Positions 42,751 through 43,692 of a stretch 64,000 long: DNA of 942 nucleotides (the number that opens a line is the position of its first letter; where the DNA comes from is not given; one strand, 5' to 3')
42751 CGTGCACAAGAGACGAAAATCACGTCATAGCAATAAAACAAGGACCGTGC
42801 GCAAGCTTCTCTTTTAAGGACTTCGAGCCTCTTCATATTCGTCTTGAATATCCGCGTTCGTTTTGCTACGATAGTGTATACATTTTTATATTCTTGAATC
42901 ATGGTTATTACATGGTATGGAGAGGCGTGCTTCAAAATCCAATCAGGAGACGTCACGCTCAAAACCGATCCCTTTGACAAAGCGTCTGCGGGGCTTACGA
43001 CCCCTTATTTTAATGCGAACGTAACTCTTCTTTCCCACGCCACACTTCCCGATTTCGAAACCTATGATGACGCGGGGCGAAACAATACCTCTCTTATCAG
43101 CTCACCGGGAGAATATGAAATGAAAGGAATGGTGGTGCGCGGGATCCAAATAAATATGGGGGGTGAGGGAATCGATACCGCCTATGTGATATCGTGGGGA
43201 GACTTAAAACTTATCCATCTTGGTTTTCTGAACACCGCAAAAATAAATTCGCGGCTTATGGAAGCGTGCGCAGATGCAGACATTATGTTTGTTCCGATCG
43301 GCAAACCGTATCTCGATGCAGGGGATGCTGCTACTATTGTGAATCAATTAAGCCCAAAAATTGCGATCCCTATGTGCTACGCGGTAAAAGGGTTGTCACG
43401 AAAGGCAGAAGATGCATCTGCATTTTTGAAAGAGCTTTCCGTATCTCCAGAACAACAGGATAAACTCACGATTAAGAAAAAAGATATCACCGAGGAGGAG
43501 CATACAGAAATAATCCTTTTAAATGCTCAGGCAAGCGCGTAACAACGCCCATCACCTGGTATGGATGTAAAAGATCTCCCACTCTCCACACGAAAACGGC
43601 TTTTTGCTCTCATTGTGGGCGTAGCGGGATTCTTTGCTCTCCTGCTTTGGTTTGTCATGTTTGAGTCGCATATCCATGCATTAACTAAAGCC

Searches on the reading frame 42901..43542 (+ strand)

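Call 9: search_protein_families(library=pfam, proteins=[window:42901-43542:+], max_evalue=0.001)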
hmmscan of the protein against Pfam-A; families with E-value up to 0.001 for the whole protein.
window:42901-43542:+ (213 aa): 1 family
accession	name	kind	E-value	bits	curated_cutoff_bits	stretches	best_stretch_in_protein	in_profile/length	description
PF13483.12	Lactamase_B_3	-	4.3e-24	85.8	24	1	3-158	2-159/160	Beta-lactamase superfamily domain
